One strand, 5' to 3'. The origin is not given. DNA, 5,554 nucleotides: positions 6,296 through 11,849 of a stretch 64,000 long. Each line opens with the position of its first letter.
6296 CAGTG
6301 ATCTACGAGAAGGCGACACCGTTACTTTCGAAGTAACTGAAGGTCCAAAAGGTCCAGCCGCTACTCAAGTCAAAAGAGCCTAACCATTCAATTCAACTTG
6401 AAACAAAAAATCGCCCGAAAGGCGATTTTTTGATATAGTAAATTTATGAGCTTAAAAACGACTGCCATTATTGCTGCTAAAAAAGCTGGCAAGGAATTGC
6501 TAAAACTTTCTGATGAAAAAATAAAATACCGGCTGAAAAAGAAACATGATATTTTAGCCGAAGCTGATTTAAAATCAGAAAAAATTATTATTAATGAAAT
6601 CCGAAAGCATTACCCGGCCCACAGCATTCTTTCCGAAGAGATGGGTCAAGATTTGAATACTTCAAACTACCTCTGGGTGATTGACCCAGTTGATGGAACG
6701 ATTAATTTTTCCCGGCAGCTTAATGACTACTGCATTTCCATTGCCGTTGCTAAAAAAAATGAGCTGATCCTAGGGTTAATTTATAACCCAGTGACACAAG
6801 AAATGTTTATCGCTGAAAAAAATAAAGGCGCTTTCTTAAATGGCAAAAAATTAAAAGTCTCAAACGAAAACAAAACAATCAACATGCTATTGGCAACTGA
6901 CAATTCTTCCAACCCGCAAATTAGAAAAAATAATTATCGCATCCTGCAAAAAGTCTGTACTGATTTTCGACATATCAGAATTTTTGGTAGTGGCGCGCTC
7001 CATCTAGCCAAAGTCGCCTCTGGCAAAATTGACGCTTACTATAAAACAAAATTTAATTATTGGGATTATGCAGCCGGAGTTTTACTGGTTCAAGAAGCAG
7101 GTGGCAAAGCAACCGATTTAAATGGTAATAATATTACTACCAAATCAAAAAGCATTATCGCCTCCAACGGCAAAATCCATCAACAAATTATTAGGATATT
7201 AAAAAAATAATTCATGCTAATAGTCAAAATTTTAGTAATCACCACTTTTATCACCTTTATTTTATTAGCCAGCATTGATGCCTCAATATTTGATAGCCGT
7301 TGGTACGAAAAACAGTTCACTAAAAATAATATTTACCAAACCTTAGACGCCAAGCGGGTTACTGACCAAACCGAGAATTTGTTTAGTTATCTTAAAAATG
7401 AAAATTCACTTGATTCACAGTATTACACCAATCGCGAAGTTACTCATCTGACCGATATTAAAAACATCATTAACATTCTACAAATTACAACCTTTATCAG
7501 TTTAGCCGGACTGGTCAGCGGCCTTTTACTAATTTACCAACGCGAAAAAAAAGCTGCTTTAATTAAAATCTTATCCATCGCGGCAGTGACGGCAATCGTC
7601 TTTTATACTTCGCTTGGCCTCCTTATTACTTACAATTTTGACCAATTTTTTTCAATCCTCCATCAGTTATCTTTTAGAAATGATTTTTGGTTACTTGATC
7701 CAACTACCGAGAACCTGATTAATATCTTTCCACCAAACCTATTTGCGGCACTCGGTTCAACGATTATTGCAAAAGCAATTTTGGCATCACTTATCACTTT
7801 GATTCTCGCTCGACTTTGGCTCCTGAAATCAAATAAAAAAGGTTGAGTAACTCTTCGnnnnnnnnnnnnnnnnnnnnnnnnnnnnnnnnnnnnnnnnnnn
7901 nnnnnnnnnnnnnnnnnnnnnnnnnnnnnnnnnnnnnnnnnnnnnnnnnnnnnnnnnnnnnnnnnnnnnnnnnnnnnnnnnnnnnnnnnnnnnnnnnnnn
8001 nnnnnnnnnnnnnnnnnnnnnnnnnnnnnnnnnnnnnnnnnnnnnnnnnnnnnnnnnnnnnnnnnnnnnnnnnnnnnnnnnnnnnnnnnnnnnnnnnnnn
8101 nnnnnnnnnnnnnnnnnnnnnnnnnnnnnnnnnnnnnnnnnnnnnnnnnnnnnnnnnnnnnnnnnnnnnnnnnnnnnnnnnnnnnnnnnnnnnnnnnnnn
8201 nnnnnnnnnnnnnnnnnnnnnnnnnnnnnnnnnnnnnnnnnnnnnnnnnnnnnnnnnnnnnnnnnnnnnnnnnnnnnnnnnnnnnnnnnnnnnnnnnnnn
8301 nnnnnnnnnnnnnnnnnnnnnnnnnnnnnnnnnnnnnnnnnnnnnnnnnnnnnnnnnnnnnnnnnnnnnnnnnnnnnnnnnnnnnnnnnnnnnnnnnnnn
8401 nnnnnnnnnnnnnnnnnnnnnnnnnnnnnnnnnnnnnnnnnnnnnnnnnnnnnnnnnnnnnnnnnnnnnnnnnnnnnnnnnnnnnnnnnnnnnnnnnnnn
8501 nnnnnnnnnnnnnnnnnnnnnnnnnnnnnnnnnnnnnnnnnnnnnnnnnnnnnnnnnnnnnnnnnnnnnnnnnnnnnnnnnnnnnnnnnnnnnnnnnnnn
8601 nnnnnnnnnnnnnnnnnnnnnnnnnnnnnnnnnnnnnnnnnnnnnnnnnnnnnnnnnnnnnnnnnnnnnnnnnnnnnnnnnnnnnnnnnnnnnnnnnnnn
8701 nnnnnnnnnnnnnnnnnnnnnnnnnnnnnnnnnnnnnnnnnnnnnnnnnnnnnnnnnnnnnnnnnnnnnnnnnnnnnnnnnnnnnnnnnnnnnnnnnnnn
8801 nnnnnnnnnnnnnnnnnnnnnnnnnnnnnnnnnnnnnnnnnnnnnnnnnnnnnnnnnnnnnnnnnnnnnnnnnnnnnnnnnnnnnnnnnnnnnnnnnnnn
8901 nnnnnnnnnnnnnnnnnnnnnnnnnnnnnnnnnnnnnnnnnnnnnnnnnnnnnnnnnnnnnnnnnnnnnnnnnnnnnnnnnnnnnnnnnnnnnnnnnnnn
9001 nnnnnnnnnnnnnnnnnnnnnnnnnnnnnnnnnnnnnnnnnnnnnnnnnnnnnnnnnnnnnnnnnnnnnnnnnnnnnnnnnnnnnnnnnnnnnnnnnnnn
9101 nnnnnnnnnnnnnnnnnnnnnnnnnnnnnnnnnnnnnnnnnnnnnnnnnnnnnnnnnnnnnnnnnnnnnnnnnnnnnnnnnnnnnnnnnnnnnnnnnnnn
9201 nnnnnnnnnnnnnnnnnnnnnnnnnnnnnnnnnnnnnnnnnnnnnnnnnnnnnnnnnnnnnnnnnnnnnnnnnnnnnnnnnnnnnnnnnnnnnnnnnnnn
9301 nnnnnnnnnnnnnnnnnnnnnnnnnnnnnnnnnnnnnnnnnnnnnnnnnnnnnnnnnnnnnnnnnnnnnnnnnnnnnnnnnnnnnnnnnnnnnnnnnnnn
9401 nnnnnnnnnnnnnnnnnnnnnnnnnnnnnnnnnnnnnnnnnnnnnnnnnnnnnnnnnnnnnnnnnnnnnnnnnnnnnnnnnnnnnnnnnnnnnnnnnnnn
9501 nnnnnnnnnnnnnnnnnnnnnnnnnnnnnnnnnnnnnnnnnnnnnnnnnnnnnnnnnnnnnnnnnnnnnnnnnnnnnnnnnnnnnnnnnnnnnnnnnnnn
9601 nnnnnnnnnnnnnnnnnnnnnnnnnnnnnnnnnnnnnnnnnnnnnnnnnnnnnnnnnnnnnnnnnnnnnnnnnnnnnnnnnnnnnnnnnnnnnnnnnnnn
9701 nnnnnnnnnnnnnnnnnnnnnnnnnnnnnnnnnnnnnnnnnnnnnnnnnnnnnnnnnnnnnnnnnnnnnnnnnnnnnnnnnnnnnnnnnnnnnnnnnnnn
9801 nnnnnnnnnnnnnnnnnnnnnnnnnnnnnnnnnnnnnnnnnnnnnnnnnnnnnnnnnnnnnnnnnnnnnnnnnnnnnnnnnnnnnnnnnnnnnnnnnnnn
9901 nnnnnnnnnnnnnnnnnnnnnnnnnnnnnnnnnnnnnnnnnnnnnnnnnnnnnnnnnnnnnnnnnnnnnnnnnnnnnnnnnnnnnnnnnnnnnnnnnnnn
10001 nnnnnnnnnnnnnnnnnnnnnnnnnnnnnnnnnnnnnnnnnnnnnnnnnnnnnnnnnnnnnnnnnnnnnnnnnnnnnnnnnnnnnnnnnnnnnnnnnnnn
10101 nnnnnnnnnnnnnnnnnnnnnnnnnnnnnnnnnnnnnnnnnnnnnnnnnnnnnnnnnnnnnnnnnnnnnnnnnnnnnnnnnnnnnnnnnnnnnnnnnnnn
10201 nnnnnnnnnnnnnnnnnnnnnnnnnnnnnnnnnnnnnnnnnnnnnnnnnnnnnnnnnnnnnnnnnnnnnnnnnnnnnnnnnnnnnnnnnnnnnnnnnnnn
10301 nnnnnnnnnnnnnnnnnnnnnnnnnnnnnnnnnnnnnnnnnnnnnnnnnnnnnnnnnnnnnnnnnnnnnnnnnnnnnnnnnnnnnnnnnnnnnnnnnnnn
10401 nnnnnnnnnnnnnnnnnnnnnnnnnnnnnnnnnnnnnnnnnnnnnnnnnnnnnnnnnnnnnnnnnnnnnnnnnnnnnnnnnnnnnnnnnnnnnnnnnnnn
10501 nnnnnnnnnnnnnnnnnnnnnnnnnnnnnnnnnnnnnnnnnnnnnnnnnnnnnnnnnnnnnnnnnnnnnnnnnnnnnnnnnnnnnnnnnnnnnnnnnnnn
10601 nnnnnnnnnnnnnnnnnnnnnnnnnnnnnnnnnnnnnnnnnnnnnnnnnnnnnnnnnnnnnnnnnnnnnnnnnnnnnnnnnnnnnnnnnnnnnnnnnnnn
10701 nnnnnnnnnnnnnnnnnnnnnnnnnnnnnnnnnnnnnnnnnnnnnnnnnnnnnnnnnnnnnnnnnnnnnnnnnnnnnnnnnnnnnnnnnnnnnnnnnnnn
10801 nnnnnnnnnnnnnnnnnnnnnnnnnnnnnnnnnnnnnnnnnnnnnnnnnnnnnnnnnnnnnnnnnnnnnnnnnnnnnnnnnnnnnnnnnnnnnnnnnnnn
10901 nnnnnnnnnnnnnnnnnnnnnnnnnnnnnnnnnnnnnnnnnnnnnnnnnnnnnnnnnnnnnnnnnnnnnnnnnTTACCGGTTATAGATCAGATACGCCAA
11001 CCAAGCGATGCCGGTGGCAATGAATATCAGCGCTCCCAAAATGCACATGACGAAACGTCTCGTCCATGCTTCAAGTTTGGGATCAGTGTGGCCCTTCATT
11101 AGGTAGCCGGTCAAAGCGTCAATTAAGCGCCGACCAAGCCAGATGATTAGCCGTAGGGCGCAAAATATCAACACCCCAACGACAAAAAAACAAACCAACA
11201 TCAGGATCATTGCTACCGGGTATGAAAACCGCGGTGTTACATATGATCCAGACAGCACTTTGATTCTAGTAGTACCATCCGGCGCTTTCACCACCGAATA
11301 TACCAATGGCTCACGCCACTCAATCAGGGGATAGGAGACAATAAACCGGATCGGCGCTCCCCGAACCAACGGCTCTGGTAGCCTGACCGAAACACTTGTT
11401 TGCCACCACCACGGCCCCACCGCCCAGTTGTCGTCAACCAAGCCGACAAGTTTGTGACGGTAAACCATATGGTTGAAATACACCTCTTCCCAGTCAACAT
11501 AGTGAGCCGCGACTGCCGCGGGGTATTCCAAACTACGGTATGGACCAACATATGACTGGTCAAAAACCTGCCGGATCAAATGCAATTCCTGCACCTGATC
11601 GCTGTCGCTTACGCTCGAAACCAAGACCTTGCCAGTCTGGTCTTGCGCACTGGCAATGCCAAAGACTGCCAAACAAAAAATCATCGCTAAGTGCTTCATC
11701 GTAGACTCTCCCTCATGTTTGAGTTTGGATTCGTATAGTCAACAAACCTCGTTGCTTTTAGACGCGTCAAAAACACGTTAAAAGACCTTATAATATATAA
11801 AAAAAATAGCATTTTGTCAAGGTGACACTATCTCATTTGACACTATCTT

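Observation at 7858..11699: GC-rich four-gene island: exported membrane protein, RavA/MoxR-like AAA+ ATPase, membrane-anchored ViaA-like vWA protein and HExxH membrane metallopeptidase - a candidate NTPase-vWA-peptidase conflict/stress system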

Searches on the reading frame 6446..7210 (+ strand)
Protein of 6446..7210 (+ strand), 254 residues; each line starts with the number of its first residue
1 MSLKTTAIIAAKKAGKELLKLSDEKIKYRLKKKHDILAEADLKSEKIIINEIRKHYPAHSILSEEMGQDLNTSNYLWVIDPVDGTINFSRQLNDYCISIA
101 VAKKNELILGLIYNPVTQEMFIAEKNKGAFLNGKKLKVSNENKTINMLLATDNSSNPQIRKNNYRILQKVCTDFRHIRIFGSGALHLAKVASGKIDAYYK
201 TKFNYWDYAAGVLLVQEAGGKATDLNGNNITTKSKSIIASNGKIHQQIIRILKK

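Call 49: search_protein_families(library=pfam, proteins=[window:6446-7210:+], max_evalue=0.001)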
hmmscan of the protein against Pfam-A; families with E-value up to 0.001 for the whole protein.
window:6446-7210:+ (254 aa): 1 family
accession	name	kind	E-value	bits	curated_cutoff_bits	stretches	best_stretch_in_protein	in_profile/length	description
PF00459.30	Inositol_P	-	4.6e-66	223.5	27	1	5-252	7-266/271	Inositol monophosphatase family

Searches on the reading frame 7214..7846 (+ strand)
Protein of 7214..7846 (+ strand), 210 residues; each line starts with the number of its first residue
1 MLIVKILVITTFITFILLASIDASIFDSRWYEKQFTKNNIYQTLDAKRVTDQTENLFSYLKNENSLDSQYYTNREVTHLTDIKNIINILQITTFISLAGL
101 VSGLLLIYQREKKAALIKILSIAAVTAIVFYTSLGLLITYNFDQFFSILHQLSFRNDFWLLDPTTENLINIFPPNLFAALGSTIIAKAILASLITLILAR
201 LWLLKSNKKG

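Call 49: search_protein_families(library=pfam, proteins=[window:7214-7846:+], max_evalue=0.001)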
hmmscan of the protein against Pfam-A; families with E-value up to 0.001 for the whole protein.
window:7214-7846:+ (210 aa): 1 family
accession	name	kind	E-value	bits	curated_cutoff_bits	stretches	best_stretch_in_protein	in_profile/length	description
PF07314.17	Lit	-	2.5e-31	109.5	24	1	7-177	2-176/176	Lipoprotein intramolecular transacylase Lit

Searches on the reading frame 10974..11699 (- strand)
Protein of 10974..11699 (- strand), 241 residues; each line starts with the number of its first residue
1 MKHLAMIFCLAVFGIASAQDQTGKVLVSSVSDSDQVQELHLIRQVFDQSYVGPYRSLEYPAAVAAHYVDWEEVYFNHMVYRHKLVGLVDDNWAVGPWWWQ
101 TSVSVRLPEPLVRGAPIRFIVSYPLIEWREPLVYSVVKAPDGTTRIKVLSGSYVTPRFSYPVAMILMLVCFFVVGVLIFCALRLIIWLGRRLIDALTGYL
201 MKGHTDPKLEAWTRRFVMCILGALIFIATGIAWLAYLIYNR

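Call 3: search_protein_families(library=pfam, proteins=[window:10974-11699:-], max_evalue=1)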
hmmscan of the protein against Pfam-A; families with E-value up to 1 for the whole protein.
window:10974-11699:- (241 aa): 2 families
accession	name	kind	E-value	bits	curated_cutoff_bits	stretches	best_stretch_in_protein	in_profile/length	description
PF19087.6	DUF5776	-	0.28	11.9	27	1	133-155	39-61/67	Domain of unknown function (DUF5776)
PF20087.4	DUF6479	-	0.54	11.2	25.4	1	166-192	18-44/120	Family of unknown function (DUF6479)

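Call 4: search_protein_families(library=padloc, proteins=[window:10974-11699:-], max_evalue=1)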
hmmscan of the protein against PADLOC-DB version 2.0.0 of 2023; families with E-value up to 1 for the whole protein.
window:10974-11699:- (241 aa): 0 families

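Call 5: search_protein_families(library=ncbifam, proteins=[window:10974-11699:-], max_evalue=1)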
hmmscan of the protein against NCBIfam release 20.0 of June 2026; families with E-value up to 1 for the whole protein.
window:10974-11699:- (241 aa): 0 families

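Call 19: find_homologous_proteins(query=window:10974-11699:-, max_evalue=0.01)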
Query window:10974-11699:- (241 aa): 1 proteins with E <= 0.01 among 2951 candidates.
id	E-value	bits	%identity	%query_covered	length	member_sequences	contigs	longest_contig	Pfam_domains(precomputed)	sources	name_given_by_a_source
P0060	8.4e-160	548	100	100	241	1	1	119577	-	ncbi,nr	ncbi:MAG: hypothetical protein HUU49_04375 [Candidatus Buchananbacteria bacterium]|nr:hypothetical p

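Call 42: search_solved_structures(query=A4, max_evalue=10)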
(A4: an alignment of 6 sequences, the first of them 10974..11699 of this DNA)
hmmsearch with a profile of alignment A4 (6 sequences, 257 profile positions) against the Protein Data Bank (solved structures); distinct sequences matched with E-value up to 10: 6.
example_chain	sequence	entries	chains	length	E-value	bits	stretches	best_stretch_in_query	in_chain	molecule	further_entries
7dqg_A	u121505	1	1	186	1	11.9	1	102-147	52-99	Putative acetyltransferase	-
3te0_A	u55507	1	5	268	8.8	8.9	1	179-251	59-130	formate/nitrite transporter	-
3te1_A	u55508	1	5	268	8.8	8.8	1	179-251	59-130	formate/nitrite transporter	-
3tdx_A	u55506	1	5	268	9.1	8.8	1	179-251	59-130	formate/nitrite transporter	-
3te2_A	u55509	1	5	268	9.8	8.7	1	179-251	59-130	formate/nitrite transporter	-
3tdo_A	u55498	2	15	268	9.9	8.7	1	179-251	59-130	Putative formate/nitrite transporter | formate/nitrite transporter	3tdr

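Call 43: search_protein_families(library=pfam, alignment_id=A4, max_evalue=1)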
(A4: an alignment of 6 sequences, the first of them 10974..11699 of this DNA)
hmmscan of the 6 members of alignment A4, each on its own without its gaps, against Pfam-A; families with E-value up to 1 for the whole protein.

A. member 1, window:10974-11699:- (241 aa): 2 families
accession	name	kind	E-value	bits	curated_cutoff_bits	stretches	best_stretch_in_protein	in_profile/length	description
PF19087.6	DUF5776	-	0.28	11.9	27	1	133-155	39-61/67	Domain of unknown function (DUF5776)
PF20087.4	DUF6479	-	0.54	11.2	25.4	1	166-192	18-44/120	Family of unknown function (DUF6479)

B. families by the number of members that match (of 6 scanned): 10 families
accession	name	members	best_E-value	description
PF14093.11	DUF4271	1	0.0078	Domain of unknown function (DUF4271)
PF15868.10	MBF2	1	0.063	Transcription activator MBF2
PF10660.14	MitoNEET_N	1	0.068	Iron-containing outer mitochondrial membrane protein N-terminus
PF19607.4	DUF6112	1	0.18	Family of unknown function (DUF6112)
PF02472.21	ExbD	1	0.18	Biopolymer transport protein ExbD/TolR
PF19087.6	DUF5776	1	0.28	Domain of unknown function (DUF5776)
PF03229.18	Alpha_GJ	1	0.31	Alphavirus glycoprotein J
PF03839.21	Sec62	1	0.48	Translocation protein Sec62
PF13190.11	PDGLE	1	0.49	PDGLE domain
PF20087.4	DUF6479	1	0.54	Family of unknown function (DUF6479)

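Call 54: predict_structure(protein=window:10974-11699:-)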
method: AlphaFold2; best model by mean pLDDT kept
length: 241 residues; sequences in the alignment: 1
mean_pLDDT: 52.7   pTM: 0.33
mean pLDDT of the five models: 52.7, 51.2, 50.9, 50.0, 48.9
residues with pLDDT >= 90: 6; 70-90: 70; 50-70: 35; < 50: 130
segments of 3 or more residues with pLDDT < 50: 1-3, 14-129, 153-156
pLDDT, mean of each block of 10 residues (from residue 1): 52 44 33 27 26 28 27 28 27 30 37 37 43 54 54 50 79 87 88 83 73 81 87 88 65
secondary structure, 60 per line:
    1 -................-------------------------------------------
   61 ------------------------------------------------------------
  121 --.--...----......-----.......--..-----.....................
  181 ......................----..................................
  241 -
elements in order: H2-17 E126-128 E133-138 E144-150 H160-202 H207-240
